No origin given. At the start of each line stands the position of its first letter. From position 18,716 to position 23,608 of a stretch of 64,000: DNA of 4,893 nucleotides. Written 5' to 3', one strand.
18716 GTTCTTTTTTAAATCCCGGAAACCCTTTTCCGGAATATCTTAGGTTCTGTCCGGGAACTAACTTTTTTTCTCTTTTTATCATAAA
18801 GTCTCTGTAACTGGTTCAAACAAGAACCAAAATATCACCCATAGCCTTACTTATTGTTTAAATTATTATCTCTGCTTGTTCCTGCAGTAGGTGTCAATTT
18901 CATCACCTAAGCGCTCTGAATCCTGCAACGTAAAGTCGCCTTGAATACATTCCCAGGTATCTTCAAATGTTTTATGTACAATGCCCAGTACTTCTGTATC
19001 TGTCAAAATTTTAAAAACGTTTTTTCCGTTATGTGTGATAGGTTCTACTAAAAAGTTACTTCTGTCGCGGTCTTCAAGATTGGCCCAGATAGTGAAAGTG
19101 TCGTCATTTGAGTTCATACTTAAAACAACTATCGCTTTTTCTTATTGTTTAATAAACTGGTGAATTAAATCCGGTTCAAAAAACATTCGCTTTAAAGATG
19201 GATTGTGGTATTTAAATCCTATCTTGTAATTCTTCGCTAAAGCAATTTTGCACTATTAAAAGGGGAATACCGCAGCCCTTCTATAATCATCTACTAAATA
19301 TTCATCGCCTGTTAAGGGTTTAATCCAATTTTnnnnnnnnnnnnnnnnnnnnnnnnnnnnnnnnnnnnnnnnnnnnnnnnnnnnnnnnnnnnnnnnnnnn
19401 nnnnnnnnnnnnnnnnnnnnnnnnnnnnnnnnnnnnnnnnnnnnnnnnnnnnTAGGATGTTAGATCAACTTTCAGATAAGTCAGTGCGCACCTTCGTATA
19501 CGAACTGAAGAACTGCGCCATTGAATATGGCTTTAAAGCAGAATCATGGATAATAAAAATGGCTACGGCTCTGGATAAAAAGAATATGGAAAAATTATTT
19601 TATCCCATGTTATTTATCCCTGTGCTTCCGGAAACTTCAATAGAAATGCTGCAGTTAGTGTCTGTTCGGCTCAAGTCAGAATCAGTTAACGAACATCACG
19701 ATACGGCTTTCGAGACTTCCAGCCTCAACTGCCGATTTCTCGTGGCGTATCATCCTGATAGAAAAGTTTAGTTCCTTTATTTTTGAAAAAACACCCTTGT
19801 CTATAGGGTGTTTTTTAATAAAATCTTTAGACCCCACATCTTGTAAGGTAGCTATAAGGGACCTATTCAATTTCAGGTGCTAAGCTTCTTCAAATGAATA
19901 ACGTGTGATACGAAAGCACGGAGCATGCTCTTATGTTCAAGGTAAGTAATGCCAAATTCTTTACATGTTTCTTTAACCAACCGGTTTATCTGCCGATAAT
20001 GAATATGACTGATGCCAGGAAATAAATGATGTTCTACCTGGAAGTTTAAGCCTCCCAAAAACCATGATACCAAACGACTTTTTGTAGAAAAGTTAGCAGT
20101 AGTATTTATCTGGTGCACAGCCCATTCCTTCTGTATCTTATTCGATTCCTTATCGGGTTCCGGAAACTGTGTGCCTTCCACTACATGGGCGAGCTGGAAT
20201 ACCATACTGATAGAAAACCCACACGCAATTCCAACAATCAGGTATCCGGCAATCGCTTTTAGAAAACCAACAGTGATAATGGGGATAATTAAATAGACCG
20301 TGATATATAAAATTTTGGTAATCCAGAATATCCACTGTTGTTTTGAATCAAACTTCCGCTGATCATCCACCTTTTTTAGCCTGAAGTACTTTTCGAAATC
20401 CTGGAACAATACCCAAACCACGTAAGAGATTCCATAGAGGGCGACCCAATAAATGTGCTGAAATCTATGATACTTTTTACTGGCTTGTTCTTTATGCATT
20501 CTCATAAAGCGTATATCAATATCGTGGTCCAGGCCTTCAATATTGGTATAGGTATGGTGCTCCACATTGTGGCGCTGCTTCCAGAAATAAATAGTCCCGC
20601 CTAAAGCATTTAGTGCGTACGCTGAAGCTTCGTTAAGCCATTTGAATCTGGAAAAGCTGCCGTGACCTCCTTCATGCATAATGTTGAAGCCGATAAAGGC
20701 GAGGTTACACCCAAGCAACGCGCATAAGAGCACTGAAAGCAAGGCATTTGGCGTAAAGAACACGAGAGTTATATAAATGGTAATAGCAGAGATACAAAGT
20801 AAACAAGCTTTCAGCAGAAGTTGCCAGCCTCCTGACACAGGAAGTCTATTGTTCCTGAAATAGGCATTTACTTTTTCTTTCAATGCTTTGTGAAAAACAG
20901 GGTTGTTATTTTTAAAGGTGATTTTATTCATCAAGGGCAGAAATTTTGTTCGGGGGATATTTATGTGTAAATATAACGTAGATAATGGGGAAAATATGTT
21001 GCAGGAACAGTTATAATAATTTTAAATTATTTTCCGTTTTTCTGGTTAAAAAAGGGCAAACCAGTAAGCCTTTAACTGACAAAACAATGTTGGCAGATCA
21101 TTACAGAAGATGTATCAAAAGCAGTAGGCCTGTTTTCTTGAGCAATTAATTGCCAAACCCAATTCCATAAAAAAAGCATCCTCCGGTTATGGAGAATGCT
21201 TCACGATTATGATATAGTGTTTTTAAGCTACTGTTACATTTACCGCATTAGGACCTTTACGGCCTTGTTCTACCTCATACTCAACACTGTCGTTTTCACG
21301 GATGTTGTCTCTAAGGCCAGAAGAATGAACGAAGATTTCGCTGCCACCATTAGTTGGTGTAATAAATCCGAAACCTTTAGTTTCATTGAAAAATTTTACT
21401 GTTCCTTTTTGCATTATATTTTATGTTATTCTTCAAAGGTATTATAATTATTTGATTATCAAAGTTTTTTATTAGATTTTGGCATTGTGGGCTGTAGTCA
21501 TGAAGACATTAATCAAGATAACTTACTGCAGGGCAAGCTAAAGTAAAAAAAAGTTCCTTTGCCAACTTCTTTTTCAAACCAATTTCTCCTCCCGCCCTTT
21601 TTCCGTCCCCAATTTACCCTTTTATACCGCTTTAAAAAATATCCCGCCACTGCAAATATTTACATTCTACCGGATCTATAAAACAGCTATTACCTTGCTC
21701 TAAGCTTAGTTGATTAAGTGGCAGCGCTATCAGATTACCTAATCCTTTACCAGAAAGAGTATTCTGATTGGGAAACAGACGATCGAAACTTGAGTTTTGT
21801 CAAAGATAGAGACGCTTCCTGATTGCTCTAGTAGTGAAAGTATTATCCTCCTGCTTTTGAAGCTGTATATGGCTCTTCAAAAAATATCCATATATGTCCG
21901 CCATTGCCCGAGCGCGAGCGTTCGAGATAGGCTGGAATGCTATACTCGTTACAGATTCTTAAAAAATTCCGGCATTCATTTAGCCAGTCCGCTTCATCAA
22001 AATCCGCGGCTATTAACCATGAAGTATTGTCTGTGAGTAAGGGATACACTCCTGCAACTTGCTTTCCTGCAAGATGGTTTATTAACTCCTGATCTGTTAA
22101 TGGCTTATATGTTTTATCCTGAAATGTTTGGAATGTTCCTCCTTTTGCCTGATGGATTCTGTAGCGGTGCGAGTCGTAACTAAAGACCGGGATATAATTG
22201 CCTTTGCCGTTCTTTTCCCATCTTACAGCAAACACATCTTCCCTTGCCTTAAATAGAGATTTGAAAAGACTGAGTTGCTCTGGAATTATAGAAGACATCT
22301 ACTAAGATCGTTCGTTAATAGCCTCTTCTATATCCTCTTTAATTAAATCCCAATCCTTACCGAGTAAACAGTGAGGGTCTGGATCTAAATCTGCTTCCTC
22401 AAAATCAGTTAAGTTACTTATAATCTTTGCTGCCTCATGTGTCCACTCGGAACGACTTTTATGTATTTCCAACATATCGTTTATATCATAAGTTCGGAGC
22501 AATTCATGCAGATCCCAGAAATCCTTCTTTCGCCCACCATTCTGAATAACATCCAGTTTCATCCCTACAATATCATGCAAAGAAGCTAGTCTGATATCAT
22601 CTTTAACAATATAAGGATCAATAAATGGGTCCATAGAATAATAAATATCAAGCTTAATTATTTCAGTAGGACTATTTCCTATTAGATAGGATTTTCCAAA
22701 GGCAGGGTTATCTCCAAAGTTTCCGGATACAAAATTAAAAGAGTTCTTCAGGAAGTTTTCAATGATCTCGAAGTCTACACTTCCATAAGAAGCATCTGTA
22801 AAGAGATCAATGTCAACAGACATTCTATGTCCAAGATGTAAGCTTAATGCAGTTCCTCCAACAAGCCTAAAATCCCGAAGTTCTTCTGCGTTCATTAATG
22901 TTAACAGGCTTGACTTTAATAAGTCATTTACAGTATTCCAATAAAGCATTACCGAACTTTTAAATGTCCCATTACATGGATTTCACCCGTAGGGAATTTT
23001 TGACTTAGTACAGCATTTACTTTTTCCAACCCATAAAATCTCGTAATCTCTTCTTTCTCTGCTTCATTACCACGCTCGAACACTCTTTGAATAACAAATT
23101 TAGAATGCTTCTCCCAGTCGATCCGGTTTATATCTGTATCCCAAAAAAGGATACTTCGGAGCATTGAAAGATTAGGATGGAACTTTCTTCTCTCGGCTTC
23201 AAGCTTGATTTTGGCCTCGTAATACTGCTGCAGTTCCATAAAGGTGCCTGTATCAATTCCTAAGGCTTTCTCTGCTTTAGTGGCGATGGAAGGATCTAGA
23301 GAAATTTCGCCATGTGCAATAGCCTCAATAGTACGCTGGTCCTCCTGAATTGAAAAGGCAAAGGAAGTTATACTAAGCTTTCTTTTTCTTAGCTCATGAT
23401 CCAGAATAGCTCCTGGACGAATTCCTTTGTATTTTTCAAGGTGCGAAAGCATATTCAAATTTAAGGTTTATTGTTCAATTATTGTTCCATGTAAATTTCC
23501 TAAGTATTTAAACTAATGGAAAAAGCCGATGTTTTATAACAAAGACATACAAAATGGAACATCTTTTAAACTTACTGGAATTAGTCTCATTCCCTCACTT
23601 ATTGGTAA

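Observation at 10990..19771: A duplicated, tightly coupled two-gene module: a 40-44 aa Lys-rich peptide followed by a ~105 aa protein. Both small genes are absent from the ORF track.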

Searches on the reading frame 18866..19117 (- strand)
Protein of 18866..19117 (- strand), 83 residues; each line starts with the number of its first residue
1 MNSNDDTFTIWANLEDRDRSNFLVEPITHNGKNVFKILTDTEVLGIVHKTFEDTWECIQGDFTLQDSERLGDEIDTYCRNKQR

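Call 6: search_protein_families(library=pfam, max_evalue=1, proteins=[window:18869-19117:-])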
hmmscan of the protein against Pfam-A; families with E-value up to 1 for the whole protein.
seq(83 aa): 0 families

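Call 7: search_protein_families(library=ncbifam, max_evalue=1, proteins=[window:18869-19117:-])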
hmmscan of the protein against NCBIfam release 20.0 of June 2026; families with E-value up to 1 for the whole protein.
seq(83 aa): 1 family
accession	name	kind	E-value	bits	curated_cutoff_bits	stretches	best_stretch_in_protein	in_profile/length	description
NF047796.1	DhDoxPGlucAldDagF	equivalog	0.18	11.4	300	1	20-59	11-49/241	2-dehydro-3-deoxy-phosphogluconate aldolase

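Call 54: search_protein_families(library=padloc, max_evalue=1, proteins=[window:18866-19117:-])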
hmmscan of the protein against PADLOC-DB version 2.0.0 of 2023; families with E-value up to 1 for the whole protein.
window:18866-19117:- (83 aa): 0 families

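Call 55: search_protein_families(library=phrogs, max_evalue=1, proteins=[window:18866-19117:-])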
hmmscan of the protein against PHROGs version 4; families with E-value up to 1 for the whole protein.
window:18866-19117:- (83 aa): 0 families

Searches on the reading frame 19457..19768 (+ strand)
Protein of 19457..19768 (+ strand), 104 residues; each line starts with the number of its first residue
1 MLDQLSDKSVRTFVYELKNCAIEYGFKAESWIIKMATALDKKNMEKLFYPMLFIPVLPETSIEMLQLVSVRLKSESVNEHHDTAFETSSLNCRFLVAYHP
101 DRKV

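Call 6: search_protein_families(library=pfam, max_evalue=1, proteins=[window:19457-19768:+])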
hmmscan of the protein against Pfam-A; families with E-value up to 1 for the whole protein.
seq(104 aa): 0 families

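Call 7: search_protein_families(library=ncbifam, max_evalue=1, proteins=[window:19457-19768:+])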
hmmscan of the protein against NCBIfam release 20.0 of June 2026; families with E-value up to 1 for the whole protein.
seq(104 aa): 0 families

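Call 12: find_homologous_proteins(query=window:19457-19768:+, max_evalue=0.01)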
Query seq(104 aa) (104 aa): 3 proteins with E <= 0.01 among 4 candidates.
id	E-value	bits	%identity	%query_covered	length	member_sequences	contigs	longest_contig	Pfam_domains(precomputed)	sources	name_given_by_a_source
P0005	3.0e-62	225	100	100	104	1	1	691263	-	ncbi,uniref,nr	ncbi:hypothetical protein [Desertivirga arenae]|uniref:hypothetical protein n=1 Tax=Desertivirga are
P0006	1.5e-26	110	54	100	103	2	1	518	-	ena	-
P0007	4.1e-24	102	50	99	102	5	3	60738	-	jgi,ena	-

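Call 16: find_encoding_contigs(protein=P0007, flank=5000, max_places=4)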
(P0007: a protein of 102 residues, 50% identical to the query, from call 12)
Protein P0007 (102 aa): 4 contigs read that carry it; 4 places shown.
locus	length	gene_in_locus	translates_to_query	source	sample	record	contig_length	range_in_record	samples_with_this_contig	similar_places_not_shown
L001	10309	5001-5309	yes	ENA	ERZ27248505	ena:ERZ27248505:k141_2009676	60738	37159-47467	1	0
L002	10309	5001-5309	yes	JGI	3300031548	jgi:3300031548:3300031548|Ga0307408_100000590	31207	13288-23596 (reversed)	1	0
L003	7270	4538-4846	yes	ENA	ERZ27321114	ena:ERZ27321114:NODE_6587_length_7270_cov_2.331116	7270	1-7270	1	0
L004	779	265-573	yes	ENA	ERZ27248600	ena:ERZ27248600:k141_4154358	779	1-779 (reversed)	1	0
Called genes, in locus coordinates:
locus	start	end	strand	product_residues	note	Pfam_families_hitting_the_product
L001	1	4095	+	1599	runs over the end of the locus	PF18370:RGI_lyase, PF01839:FG-GAP (faint), PF21348:RGL11_C, PF02494:HYR (faint), PF13573:SprB (weak), PF18962:Por_Secre_tail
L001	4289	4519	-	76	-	-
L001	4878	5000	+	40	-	-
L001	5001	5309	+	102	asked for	-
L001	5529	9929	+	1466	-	PF07494:Reg_prop (weak), PF07495:Y_Y_Y, PF00512:HisKA, PF02518:HATPase_c, PF00072:Response_reg, PF00165:HTH_AraC, PF12833:HTH_18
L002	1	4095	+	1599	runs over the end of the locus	PF18370:RGI_lyase, PF01839:FG-GAP (faint), PF21348:RGL11_C, PF02494:HYR (faint), PF13573:SprB (weak), PF18962:Por_Secre_tail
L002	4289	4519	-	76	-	-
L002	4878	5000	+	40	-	-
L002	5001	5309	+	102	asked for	-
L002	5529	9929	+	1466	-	PF07494:Reg_prop (weak), PF07495:Y_Y_Y, PF00512:HisKA, PF02518:HATPase_c, PF00072:Response_reg, PF00165:HTH_AraC, PF12833:HTH_18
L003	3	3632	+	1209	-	?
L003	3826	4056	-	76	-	-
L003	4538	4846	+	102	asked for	-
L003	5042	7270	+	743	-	?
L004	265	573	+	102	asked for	-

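Call 23: find_encoding_contigs(protein=P0006, flank=5000, max_places=3)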
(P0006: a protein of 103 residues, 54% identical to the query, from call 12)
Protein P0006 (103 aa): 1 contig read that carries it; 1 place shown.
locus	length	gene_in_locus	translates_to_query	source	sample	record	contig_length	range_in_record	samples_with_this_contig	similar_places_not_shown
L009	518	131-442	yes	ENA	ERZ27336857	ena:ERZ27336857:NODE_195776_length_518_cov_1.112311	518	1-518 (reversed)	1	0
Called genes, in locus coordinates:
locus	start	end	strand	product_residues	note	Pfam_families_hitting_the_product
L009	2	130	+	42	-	?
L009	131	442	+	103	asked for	-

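Call 54: search_protein_families(library=padloc, max_evalue=1, proteins=[P0005])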
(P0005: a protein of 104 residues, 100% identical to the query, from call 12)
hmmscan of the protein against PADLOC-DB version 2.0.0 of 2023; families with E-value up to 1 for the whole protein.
P0005 (104 aa): 0 families

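Call 55: search_protein_families(library=phrogs, max_evalue=1, proteins=[P0005])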
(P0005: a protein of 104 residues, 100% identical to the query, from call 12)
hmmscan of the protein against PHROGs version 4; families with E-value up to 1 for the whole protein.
P0005 (104 aa): 0 families

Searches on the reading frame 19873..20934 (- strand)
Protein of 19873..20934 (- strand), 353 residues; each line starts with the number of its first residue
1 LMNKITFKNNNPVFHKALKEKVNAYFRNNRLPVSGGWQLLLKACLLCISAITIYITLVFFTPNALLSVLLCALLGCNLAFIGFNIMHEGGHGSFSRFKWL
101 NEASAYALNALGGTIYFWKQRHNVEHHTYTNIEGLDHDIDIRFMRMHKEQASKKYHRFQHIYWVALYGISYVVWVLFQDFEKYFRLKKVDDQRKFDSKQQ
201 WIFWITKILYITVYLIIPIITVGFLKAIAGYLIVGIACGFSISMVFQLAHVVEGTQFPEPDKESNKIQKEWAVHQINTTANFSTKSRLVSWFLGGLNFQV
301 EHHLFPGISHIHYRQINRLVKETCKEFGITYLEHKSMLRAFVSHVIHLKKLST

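Call 38: search_protein_families(library=pfam, max_evalue=0.001, proteins=[window:19873-20934:-])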
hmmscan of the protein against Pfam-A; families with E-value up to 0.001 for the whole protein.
window:19873-20934:- (353 aa): 1 family
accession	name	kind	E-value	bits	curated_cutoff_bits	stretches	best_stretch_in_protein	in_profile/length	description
PF00487.30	FA_desaturase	-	4.2e-40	138.5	29.7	1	66-333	4-251/253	Fatty acid desaturase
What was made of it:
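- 19873..20934 (-): Context: 353-aa fatty-acid desaturase, convergent with copy B. Pfam FA_desaturase 4.2e-40 (call 38).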

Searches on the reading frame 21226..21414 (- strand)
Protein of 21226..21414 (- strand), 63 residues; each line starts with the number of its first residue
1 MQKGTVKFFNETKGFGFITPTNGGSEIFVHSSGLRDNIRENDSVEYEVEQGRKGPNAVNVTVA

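Call 112: search_protein_families(library=pfam, max_evalue=0.001, proteins=[window:21226-21414:-])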
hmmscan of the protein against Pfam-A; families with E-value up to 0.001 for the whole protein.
seq(63 aa): 1 family
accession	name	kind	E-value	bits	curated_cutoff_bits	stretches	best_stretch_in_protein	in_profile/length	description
PF00313.28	CSD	-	3.9e-21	75.1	27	1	3-62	2-65/66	'Cold-shock' DNA-binding domain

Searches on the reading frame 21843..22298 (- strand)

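Call 117: search_protein_families(library=pfam, max_evalue=0.001, proteins=[window:21843-22298:-])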
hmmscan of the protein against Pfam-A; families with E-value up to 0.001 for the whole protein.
window:21843-22298:- (151 aa): 1 family
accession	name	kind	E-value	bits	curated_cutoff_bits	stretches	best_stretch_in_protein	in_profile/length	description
PF22548.2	AEP-TOTE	-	1.4e-50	172.4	27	1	7-149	1-143/230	TOTE conflict system, Archaeo-Eukaryotic Primase domain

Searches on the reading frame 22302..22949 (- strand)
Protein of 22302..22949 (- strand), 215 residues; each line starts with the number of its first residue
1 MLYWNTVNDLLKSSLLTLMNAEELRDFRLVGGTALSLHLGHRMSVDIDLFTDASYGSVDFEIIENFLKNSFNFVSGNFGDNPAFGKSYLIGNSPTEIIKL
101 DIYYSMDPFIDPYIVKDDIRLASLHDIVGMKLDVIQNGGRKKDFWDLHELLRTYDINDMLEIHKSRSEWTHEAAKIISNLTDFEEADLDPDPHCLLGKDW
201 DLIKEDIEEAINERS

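Call 117: search_protein_families(library=pfam, max_evalue=0.001, proteins=[window:22302-22949:-])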
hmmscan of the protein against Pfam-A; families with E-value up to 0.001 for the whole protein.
window:22302-22949:- (215 aa): 1 family
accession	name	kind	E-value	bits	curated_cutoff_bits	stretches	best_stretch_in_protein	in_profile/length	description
PF08843.17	AbiEii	-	1.8e-22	80.9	22.5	1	19-209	7-225/238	Nucleotidyl transferase AbiEii toxin, Type IV TA system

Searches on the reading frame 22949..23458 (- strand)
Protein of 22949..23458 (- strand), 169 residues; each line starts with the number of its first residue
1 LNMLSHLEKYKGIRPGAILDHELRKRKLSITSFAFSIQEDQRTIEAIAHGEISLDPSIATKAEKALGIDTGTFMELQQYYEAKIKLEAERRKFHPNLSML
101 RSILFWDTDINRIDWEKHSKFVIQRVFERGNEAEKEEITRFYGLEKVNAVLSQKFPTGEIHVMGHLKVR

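Call 117: search_protein_families(library=pfam, max_evalue=0.001, proteins=[window:22949-23458:-])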
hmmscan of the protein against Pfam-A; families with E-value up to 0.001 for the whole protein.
window:22949-23458:- (169 aa): 1 family
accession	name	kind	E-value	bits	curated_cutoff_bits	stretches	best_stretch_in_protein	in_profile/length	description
PF21956.1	DUF6922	-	2.1e-25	88.4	27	1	100-151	1-52/52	Family of unknown function (DUF6922)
